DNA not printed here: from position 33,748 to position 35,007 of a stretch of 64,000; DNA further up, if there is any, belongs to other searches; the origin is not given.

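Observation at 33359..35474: ATPase-less VirB2-like / VirB6-like / M23 hydrolase cassette, translationally coupled, in a core-gene context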

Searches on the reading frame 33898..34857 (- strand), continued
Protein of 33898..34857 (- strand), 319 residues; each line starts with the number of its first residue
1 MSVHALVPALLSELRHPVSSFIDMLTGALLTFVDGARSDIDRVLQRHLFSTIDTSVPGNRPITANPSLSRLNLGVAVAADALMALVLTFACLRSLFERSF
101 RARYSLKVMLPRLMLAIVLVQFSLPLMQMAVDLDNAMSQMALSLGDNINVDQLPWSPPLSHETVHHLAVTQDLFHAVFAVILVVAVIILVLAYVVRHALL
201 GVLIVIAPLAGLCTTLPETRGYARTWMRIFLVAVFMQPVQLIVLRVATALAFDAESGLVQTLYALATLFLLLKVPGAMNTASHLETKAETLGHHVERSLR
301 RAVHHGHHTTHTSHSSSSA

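Call 23: search_protein_families(library=ncbifam, proteins=[window:33898-34857:-, L037:11436-11939:+, L037:5683-6093:+, L001:9332-9748:+], max_evalue=1)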
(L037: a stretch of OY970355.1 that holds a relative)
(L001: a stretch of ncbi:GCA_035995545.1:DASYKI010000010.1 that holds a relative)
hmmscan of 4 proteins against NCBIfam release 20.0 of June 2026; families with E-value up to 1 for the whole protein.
window:33898-34857:- (319 aa): 2 families
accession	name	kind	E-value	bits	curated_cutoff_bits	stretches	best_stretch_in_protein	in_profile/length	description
NF045848.1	MMCAP2_0566_fam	domain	0.081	12.2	90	0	67-126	53-115/322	MMCAP2_0566 family conjugal transfer protein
NF045889.1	ICE_Mbov_0396_TM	equivalog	0.34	10.3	70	0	148-247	155-253/306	Mbov_0396 family ICE element transmembrane protein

L037:11436-11939:+ (167 aa): 0 families

L037:5683-6093:+ (136 aa): 1 family
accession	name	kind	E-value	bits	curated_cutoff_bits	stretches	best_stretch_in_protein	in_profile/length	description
NF038083.1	CU044_5270_fam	subfamily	0.07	12.9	100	1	6-81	21-87/284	CU044_5270 family protein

L001:9332-9748:+ (138 aa): 1 family
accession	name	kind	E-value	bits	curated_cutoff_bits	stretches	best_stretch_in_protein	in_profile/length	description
TIGR02713.1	allophanate_hyd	equivalog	0.066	11.7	511.05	1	15-67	436-487/563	allophanate hydrolase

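Call 25: search_protein_representatives(alignment_id=A1)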
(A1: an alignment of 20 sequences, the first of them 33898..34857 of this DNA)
Query: 20 sequences, 316 profile positions. Proteins with E-value up to 0.001 (for the whole library): 4384; up to 1e-10: 466; up to 1e-30: 47. The best 150 are listed.
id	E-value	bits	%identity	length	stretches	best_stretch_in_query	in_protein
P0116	6.6e-144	495.2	-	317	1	3-315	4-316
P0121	4.0e-100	351.3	-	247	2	183-311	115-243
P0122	4.6e-92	324.8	-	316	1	3-217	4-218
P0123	1.2e-90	320.2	-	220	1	3-222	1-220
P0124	8.0e-80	284.6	-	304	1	15-303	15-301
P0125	3.9e-76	272.5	-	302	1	99-261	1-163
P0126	3.7e-74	266.0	-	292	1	19-306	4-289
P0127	2.8e-71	256.6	-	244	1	128-283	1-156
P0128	1.1e-68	248.0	-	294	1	18-306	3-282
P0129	1.9e-64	234.1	-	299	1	21-280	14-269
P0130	3.5e-63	230.0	-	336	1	9-302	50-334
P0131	6.9e-56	206.0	-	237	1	74-306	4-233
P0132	6.2e-53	196.3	-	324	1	5-310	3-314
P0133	4.2e-52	193.6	-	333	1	55-313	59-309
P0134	4.9e-52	193.4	-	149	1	169-289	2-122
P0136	1.0e-49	185.7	-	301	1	20-312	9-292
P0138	8.7e-46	172.8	-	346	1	12-310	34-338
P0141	8.4e-43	163.0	-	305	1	20-301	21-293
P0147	8.0e-40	153.2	-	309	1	24-311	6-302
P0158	2.1e-35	138.7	-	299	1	9-305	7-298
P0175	1.1e-23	100.2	-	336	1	15-279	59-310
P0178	7.0e-23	97.6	-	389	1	13-278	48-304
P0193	5.6e-20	88.0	-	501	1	14-308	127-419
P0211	7.0e-18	81.1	-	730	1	18-276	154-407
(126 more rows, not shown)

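Call 26: list_cluster_members(proteins=[P0124, P0126, P0129, P0130, P0132, P0136, P0138, P0141, P0147, P0158])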
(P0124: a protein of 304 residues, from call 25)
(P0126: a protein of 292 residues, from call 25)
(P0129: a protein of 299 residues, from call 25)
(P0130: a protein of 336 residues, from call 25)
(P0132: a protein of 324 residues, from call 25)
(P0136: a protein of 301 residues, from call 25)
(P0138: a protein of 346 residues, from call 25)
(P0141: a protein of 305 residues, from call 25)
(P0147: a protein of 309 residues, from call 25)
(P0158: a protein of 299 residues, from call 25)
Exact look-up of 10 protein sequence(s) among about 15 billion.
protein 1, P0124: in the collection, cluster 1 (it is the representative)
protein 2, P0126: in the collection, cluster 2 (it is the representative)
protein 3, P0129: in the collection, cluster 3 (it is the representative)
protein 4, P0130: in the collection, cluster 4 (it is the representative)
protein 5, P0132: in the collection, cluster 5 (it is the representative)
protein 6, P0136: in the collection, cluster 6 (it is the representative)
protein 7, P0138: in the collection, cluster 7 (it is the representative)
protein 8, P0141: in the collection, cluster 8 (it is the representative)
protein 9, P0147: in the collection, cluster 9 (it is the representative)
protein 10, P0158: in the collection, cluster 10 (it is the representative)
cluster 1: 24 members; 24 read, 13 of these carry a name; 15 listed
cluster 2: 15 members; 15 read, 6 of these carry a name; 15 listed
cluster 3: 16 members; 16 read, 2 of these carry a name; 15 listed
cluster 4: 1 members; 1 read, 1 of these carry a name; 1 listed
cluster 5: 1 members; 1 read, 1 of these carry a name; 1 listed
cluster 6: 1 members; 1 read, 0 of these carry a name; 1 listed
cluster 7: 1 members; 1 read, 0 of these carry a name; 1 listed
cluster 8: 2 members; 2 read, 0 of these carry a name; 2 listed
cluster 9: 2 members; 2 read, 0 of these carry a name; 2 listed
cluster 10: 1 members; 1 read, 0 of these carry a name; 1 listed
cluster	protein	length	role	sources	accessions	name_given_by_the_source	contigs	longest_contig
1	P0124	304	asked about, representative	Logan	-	-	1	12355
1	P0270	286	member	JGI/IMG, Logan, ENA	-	hypothetical protein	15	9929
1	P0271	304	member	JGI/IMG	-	hypothetical protein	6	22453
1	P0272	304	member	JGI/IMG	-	hypothetical protein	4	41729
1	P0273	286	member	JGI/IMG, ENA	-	hypothetical protein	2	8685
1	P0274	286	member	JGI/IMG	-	hypothetical protein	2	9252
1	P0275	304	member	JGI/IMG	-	hypothetical protein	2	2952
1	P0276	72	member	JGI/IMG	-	hypothetical protein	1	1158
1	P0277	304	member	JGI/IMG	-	hypothetical protein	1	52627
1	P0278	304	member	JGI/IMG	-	hypothetical protein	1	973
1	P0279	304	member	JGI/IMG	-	hypothetical protein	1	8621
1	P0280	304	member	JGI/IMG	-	hypothetical protein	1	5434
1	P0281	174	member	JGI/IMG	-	hypothetical protein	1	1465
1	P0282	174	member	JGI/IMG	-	hypothetical protein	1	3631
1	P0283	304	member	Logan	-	-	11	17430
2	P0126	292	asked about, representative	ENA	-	-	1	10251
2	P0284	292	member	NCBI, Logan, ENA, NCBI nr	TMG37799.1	MAG: hypothetical protein E6H92_07560 [Chloroflexi bacterium] | MAG: hypothetical protein E6H92_07560 [Chloroflexota bacterium]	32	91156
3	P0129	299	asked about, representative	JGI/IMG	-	hypothetical protein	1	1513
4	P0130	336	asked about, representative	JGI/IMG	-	hypothetical protein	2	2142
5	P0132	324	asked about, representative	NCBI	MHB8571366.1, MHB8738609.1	MAG: conjugal transfer protein TrbL family protein [Candidatus Dormibacteria bacterium]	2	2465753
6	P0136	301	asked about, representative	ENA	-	-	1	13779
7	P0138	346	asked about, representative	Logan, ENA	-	-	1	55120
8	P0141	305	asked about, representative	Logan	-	-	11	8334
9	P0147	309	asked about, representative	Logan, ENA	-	-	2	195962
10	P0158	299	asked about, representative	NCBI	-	-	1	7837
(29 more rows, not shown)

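Call 27: find_encoding_contigs(protein=P0147, flank=10000, max_places=1)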
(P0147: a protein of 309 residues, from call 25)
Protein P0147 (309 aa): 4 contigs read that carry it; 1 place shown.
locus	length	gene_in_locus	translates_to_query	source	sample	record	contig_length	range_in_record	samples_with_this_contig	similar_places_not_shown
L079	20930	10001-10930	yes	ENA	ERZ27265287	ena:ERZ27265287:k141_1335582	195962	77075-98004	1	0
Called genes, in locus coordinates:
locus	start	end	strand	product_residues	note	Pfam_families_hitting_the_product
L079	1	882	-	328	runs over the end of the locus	PF14390:DUF4420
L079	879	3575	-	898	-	PF10593:Z1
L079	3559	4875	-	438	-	PF02518:HATPase_c (weak), PF13589:HATPase_c_3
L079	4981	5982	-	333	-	PF00145:DNA_methylase, PF00730:HhH-GPD (weak), PF00633:HHH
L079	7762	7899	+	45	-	-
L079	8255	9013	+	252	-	-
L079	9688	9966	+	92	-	-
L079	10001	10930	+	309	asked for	PF19590:TrbL_3 (weak), PF19597:TrbL_4 (weak)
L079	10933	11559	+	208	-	PF01551:Peptidase_M23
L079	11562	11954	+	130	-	PF00436:SSB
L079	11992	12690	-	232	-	PF01022:HTH_5 (weak), PF12840:HTH_20, PF13412:HTH_24 (weak)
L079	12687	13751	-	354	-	PF02547:Queuosine_synth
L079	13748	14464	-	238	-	PF00106:adh_short, PF08659:KR, PF13561:adh_short_C2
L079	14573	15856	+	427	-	PF03447:NAD_binding_3, PF00742:Homoserine_dh, PF01842:ACT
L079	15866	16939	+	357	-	PF00291:PALP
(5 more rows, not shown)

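Call 28: find_encoding_contigs(protein=P0138, flank=10000, max_places=1)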
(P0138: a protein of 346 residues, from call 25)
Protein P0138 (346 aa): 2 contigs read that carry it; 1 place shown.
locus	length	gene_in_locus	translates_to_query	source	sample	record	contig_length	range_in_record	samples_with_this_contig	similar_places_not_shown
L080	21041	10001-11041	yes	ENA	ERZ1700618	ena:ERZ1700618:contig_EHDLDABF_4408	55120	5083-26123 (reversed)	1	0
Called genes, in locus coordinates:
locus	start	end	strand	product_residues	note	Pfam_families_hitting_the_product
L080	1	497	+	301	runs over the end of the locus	-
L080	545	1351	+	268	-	-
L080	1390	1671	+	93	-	PF01022:HTH_5, PF12840:HTH_20 (weak)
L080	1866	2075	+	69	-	PF01475:FUR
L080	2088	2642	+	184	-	PF01297:ZnuA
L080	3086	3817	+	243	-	PF00005:ABC_tran, PF02463:SMC_N (weak), PF13304:AAA_21 (weak)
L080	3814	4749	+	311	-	PF00950:ABC-3, PF01032:FecCD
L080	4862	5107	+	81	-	-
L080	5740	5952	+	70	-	-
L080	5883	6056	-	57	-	-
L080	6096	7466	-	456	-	PF00067:p450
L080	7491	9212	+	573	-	PF00920:ILVD_EDD_N, PF24877:ILV_EDD_C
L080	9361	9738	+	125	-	-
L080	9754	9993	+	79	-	-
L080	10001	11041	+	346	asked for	PF19597:TrbL_4 (weak)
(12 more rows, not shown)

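Call 30: find_encoding_contigs(protein=P0132, flank=10000, max_places=1)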
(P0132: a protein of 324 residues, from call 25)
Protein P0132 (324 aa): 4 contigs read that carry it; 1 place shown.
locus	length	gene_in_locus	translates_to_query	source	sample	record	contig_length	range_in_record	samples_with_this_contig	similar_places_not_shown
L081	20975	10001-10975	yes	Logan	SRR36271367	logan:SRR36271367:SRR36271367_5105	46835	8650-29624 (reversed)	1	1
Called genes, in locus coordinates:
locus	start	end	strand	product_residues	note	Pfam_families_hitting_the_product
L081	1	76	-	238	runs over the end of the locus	PF02683:DsbD_TM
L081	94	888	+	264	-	PF03009:GDPD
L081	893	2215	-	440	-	PF14870:PSII_BNR (faint), PF15902:Sortilin-Vps10 (faint), PF25852:DUF6242_C (faint), PF02012:BNR (faint)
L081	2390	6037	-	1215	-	PF13360:PQQ_2, PF16640:Big_3_5 (faint), PF13570:Beta-prop_ACSF4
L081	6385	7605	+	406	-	PF03116:NQR2_RnfD_RnfE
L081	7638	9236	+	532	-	PF13231:PMT_2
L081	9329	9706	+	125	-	-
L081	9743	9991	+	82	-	-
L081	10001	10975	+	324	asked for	PF19597:TrbL_4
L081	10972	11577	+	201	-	PF01551:Peptidase_M23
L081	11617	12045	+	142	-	PF00436:SSB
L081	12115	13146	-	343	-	-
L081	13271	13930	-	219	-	PF00753:Lactamase_B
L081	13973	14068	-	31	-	-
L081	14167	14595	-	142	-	PF03061:4HBT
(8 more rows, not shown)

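Call 34: find_related_loci(query=A3, collection=genome_contigs, flank=10000)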
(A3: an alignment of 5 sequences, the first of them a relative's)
Query A3 (309 aa) in genome_contigs; peptide patterns used: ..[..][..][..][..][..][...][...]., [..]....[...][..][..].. (x = any residue, [..] = any of these).
102 stretches matched a pattern; 5 encode a relative of the query (tblastn E <= 1e-3); 5 distinct loci.
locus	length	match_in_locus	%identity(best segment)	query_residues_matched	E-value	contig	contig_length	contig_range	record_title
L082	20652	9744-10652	35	9-309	2e-48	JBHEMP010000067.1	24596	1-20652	MAG: Candidatus Dormibacteria bacterium isolate S3_bin.41.orig S3_k141_2812529, whole genome shotgun sequence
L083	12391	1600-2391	41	28-308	2e-45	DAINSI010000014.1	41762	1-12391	MAG TPA_asm: Candidatus Dormiibacterota bacterium isolate CTOTU41361 NODE_387_length_41762_cov_5.421776, whole genome sh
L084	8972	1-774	36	37-308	2e-44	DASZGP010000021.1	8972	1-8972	MAG TPA_asm: Candidatus Dormiibacterota bacterium isolate SMAG_U6551 k141_5160873, whole genome shotgun sequence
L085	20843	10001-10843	37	9-287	1e-39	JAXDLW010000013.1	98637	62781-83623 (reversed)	MAG: Chloroflexota bacterium isolate BP_627 scaffold_3262390, whole genome shotgun sequence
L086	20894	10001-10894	38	13-308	6e-44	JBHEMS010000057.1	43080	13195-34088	MAG: Candidatus Dormibacteria bacterium isolate S3_bin.8.orig S3_k141_1311616, whole genome shotgun sequence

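Call 35: find_encoding_contigs(protein=P0178, flank=10000, max_places=1)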
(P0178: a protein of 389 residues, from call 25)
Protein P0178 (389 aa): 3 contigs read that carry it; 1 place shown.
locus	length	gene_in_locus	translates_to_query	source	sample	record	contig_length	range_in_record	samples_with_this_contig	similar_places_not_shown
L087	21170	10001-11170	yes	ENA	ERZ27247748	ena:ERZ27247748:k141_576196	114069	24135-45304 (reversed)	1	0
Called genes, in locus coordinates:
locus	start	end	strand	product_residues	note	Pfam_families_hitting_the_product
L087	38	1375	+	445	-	-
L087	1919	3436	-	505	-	PF12161:HsdM_N, PF02384:N6_Mtase, PF01170:UPF0020 (weak)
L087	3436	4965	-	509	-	PF01420:Methylase_S (faint)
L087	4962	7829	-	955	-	PF04313:HSDR_N (weak), PF00270:DEAD, PF04851:ResIII, PF18766:SWI2_SNF2, PF08463:EcoEI_R_C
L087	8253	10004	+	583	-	PF08308:PEGA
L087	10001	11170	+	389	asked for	PF19590:TrbL_3, PF19597:TrbL_4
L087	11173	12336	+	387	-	-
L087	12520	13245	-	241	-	PF00702:Hydrolase, PF13419:HAD_2, PF13242:Hydrolase_like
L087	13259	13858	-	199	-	PF13302:Acetyltransf_3, PF13420:Acetyltransf_4 (faint), PF00583:Acetyltransf_1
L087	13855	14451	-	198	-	PF04229:GrpB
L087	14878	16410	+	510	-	PF00005:ABC_tran, PF13304:AAA_21 (faint), PF00005:ABC_tran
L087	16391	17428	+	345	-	PF02653:BPD_transp_2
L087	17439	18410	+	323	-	PF02653:BPD_transp_2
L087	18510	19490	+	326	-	PF00532:Peripla_BP_1, PF13407:Peripla_BP_4, PF13458:Peripla_BP_6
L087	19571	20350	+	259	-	PF00857:Isochorismatase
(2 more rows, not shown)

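Call 36: find_encoding_contigs(protein=P0175, flank=10000, max_places=1)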
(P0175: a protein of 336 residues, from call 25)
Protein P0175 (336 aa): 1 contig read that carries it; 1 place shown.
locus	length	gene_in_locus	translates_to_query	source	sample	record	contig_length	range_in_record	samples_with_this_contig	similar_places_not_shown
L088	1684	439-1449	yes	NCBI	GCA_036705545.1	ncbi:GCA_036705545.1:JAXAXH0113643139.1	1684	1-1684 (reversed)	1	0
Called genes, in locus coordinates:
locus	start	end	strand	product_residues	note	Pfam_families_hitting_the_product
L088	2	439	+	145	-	?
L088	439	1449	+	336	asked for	PF19590:TrbL_3, PF19597:TrbL_4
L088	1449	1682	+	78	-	?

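Call 37: find_encoding_contigs(protein=P0211, flank=10000, max_places=1)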
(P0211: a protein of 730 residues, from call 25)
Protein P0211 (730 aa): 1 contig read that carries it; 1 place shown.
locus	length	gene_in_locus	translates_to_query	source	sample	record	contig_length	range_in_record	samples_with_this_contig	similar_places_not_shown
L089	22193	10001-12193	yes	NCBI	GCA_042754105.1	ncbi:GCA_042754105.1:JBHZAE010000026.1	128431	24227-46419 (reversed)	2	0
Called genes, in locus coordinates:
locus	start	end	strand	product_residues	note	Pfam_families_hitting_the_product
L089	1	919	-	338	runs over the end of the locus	-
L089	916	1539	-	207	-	PF13489:Methyltransf_23, PF08241:Methyltransf_11, PF08242:Methyltransf_12 (weak), PF13649:Methyltransf_25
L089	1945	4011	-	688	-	-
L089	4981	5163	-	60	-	-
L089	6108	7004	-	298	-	PF01555:N6_N4_Mtase, PF01170:UPF0020 (weak)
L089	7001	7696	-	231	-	-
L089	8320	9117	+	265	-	-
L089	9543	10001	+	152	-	PF18895:T4SS_pilin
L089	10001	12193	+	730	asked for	PF19590:TrbL_3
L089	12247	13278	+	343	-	PF12666:PrgI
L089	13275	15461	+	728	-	PF12846:AAA_10 (faint), PF19044:P-loop_TraG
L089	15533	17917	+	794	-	PF26449:DUF8128 (weak), PF01935:DUF87 (weak), PF02534:T4SS-DNA_transf (faint), PF10412:TrwB_AAD_bind (faint), PF13401:AAA_22 (faint), PF12696:TraG-D_C (weak)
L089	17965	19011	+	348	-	PF13814:Replic_Relax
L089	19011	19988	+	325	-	PF01464:SLT (weak), PF00877:NLPC_P60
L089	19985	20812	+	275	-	-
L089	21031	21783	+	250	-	PF01047:MarR (faint), PF01978:TrmB (faint), PF09339:HTH_IclR (weak), PF12802:MarR_2 (weak), PF13384:HTH_23 (faint)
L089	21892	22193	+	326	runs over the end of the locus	-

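Call 38: find_encoding_contigs(protein=P0193, flank=10000, max_places=1)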
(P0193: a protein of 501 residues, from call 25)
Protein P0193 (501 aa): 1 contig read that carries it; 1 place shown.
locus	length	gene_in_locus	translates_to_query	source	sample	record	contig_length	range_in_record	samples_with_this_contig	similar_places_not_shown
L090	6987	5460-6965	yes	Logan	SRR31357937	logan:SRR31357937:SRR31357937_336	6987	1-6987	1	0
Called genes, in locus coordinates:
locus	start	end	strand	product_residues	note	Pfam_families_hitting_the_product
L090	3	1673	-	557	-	?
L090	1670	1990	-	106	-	-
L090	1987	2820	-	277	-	-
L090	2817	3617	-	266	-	-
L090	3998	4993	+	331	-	-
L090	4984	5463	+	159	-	PF18895:T4SS_pilin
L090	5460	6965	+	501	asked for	PF19590:TrbL_3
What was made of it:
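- On VirB2 / T4SS_pilin: Complete T4SS show the same arrangement (calls 37, 38).
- Closest known: Monoderm. Same: A cell-wall hydrolase is part of the set (calls 37, 38).
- Archetype complete T4SS with an overlapping pilin-TrbL pair: calls 37, 38.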

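Call 46: search_dna_similar(query=window:33898-34857:-, collection=plasmids, mode=protein, max_evalue=0.001, max_rows=15)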
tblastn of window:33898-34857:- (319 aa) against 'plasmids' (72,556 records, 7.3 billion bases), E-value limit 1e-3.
No match.
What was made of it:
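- Tried and rejected: tblastn of TrbL against PLSDB plasmids: no match (call 46).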

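Call 62: search_protein_families(library=pfam, proteins=[L069:90-905:+, L069:707-2962:+, L069:2972-3568:+, L069:3393-3695:+, L069:3692-3973:+, L069:4070-4672:+, L069:4362-4847:+, L069:6396-7124:+, L069:7549-8454:+, L069:8883-9935:-], max_evalue=0.01)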
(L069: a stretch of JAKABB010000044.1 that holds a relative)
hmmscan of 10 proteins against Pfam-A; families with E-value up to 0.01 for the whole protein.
L069:90-905:+ (271 aa): 1 family
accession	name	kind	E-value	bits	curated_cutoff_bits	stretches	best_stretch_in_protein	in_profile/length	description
PF10609.15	ParA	-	0.0058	16.5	27.1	0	2-157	16-158/246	NUBPL iron-transfer P-loop NTPase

L069:707-2962:+ (751 aa): 3 families
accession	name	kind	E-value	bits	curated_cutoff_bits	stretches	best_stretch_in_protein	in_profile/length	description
PF19044.6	P-loop_TraG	-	1e-12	47.9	25.8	1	398-502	6-114/413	TraG P-loop domain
PF12846.13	AAA_10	-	2e-09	37.4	27.5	2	608-664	240-296/362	AAA-like domain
PF01935.23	DUF87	-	6.3e-06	26.9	23.2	1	411-461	17-68/220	Helicase HerA, central domain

L069:2972-3568:+ (198 aa): 0 families

L069:3393-3695:+ (100 aa): 0 families

L069:3692-3973:+ (93 aa): 0 families

L069:4070-4672:+ (200 aa): 0 families

L069:4362-4847:+ (161 aa): 0 families

L069:6396-7124:+ (242 aa): 0 families

L069:7549-8454:+ (301 aa): 0 families

L069:8883-9935:- (350 aa): 0 families
